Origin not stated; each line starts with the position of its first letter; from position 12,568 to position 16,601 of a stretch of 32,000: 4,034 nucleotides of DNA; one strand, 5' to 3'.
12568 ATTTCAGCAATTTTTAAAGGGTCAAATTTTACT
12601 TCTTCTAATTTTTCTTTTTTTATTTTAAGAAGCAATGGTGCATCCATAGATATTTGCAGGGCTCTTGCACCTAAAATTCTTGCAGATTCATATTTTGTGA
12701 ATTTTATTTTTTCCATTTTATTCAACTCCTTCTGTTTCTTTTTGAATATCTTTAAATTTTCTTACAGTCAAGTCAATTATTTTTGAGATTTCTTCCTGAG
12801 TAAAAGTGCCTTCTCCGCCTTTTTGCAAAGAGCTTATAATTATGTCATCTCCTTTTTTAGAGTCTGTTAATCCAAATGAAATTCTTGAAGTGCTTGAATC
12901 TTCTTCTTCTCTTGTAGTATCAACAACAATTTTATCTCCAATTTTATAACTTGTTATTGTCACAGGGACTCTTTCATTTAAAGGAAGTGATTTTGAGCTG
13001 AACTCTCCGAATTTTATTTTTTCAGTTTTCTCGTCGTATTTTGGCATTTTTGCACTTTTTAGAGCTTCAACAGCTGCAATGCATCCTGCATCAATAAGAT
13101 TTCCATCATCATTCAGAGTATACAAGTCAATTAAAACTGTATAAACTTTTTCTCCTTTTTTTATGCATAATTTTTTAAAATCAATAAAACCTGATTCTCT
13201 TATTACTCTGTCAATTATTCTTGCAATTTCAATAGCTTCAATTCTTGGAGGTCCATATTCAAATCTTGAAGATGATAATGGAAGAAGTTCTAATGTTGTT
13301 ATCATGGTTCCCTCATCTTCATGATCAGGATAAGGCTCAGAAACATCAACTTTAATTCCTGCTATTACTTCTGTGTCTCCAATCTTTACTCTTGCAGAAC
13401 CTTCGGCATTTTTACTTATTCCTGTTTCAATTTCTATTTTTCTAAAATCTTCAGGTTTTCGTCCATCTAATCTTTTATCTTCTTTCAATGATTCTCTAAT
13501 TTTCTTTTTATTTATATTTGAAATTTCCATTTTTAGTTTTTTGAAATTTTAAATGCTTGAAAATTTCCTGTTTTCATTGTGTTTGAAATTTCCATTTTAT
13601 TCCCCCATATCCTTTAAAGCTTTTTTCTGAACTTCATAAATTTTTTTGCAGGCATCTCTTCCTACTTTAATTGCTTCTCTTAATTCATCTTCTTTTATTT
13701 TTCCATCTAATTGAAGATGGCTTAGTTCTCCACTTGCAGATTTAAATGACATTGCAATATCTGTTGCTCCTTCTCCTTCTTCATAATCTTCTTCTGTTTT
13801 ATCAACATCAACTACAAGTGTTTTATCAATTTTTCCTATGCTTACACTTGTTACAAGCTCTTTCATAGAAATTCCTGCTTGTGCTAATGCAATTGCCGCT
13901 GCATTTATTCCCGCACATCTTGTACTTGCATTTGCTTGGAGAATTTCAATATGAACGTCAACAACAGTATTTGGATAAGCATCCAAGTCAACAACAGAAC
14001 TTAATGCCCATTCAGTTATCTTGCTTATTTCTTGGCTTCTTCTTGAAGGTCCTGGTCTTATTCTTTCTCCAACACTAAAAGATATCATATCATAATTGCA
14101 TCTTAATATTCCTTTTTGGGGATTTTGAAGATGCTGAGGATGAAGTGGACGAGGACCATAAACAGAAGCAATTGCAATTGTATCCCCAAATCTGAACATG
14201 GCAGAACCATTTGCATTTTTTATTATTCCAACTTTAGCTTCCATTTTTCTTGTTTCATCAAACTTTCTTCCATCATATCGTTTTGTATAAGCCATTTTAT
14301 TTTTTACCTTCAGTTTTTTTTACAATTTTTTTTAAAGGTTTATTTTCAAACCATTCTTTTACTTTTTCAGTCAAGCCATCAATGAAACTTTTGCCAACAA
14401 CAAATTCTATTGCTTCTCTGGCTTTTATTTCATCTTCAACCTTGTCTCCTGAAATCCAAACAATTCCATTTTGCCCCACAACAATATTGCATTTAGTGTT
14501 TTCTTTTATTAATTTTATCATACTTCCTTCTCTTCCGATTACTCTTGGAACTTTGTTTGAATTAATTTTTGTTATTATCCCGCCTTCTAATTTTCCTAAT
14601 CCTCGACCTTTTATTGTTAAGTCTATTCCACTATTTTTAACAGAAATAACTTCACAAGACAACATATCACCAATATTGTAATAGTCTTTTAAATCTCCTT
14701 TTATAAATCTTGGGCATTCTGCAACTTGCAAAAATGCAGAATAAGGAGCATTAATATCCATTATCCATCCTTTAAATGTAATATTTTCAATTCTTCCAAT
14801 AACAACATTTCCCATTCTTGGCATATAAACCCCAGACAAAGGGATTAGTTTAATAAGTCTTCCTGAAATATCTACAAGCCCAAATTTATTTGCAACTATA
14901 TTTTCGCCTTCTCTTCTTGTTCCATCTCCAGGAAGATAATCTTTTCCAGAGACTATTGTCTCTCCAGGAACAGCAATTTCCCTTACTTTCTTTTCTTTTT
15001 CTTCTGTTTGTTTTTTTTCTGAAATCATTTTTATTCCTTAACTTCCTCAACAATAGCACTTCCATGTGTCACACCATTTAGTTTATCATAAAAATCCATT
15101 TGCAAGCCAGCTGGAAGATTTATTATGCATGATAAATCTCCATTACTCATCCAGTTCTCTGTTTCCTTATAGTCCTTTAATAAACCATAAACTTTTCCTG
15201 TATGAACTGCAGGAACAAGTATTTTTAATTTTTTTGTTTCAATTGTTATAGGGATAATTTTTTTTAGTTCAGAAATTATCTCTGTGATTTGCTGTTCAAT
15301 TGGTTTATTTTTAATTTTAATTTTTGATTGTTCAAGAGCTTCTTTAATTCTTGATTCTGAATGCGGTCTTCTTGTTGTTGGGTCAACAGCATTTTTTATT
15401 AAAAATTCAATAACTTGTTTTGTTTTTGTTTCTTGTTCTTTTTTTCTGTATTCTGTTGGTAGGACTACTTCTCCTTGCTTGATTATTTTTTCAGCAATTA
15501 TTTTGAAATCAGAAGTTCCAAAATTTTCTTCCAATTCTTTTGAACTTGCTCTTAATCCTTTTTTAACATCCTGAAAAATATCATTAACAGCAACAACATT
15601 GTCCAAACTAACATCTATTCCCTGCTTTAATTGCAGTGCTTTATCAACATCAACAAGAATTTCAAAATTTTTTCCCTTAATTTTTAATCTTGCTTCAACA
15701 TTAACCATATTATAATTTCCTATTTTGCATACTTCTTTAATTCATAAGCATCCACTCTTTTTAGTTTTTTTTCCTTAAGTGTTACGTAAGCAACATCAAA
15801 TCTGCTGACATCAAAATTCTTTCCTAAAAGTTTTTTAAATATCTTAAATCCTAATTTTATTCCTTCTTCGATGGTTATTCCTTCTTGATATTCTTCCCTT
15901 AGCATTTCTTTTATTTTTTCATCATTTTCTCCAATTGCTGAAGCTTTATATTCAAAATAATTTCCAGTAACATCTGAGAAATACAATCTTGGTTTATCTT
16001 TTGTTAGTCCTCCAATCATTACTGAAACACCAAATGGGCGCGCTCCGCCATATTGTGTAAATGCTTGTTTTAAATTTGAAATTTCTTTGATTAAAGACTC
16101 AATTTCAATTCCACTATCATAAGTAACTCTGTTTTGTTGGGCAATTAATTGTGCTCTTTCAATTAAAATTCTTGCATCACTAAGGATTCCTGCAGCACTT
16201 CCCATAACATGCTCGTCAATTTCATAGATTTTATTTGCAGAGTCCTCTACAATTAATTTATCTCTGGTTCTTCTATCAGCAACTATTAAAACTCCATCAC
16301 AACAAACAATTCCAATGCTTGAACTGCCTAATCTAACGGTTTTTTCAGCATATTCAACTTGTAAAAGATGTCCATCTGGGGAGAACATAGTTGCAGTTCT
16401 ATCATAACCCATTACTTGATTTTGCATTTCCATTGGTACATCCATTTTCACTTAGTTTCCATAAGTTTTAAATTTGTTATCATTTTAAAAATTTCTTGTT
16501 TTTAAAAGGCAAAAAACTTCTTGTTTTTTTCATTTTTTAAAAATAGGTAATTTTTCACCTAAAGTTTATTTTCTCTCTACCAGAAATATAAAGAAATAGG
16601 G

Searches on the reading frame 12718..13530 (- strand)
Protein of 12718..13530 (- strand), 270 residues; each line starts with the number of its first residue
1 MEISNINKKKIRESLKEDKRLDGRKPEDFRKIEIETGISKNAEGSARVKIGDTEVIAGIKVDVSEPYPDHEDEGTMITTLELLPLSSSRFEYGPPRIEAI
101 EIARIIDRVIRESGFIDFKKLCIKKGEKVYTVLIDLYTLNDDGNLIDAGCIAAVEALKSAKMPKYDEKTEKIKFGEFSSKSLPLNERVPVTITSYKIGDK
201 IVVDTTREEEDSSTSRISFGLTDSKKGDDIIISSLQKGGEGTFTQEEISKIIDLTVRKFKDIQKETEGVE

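Call 40: search_protein_families(library=pfam, proteins=[window:12718-13530:-], max_evalue=0.001)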
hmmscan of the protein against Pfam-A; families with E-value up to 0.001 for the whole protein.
window:12718-13530:- (270 aa): 2 families
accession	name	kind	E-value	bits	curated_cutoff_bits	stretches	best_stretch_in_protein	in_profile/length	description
PF01138.27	RNase_PH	-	4.5e-32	111.6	25.5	1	28-163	1-130/130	3' exoribonuclease family, domain 1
PF03725.20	RNase_PH_C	-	3.2e-10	40.3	20.8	1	188-256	2-65/67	3' exoribonuclease family, domain 2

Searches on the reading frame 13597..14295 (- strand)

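Call 40: search_protein_families(library=pfam, proteins=[window:13597-14295:-], max_evalue=0.001)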
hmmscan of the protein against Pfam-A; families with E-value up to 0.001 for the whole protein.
window:13597-14295:- (232 aa): 2 families
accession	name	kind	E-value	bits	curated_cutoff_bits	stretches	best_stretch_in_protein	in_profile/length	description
PF01138.27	RNase_PH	-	7.4e-31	107.7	25.5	1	14-142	1-129/130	3' exoribonuclease family, domain 1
PF03725.20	RNase_PH_C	-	4.6e-08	33.3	20.8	1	147-214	2-66/67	3' exoribonuclease family, domain 2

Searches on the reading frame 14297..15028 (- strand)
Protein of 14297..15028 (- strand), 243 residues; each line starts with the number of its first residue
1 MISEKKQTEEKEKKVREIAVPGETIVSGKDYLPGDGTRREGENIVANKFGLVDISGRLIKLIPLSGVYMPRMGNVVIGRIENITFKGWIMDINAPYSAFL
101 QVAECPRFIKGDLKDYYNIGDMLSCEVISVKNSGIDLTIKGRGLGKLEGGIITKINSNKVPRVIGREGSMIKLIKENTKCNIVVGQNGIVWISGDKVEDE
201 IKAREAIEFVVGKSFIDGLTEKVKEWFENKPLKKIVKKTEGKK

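Call 40: search_protein_families(library=pfam, proteins=[window:14297-15028:-], max_evalue=0.001)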
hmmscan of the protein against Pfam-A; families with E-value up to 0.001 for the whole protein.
window:14297-15028:- (243 aa): 5 families
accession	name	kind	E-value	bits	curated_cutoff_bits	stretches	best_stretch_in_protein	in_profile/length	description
PF21266.3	RRP4_S1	-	2.5e-09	37.7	27.3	1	68-103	2-37/73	RRP4, S1 domain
PF00013.35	KH_1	-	5.7e-09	36.1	21.5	1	154-208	5-65/66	KH domain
PF15985.11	KH_6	-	1.9e-08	34.9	27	1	150-196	1-45/47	KH domain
PF14382.12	ECR1_N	-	6e-06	26.4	27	1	18-54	1-37/38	Exosome complex exonuclease RRP4 N-terminal region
PF22625.2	ECR1_N_2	-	0.00036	20.7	27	0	16-64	1-50/51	Exosome RNA binding protein RRP4 N-terminal domain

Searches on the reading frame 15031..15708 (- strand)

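Call 40: search_protein_families(library=pfam, proteins=[window:15031-15708:-], max_evalue=0.001)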
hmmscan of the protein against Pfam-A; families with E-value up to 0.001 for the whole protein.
window:15031-15708:- (225 aa): 3 families
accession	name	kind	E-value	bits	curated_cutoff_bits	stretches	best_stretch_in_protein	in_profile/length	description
PF01172.24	SBDS_N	-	3.5e-23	81.8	24.6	1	5-88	4-87/88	Shwachman-Bodian-Diamond syndrome (SBDS) N-terminal domain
PF09377.16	SBDS_domain_II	-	3.7e-15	56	27.2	1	97-156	1-61/62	SBDS protein, domain II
PF20268.4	SBDS_C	-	2e-10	40.8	27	1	160-223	2-69/71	SBDS protein, C-terminal domain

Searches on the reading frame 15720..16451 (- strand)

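Call 40: search_protein_families(library=pfam, proteins=[window:15720-16451:-], max_evalue=0.001)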
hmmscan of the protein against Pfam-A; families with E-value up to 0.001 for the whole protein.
window:15720-16451:- (243 aa): 2 families
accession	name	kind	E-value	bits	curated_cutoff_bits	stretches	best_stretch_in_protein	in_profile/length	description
PF00227.31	Proteasome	-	1.2e-46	159.2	22.4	1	40-222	2-188/189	Proteasome subunit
PF10584.14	Proteasome_A_N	-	2.9e-11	43.3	27.7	1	16-37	1-22/23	Proteasome subunit A N-terminal signature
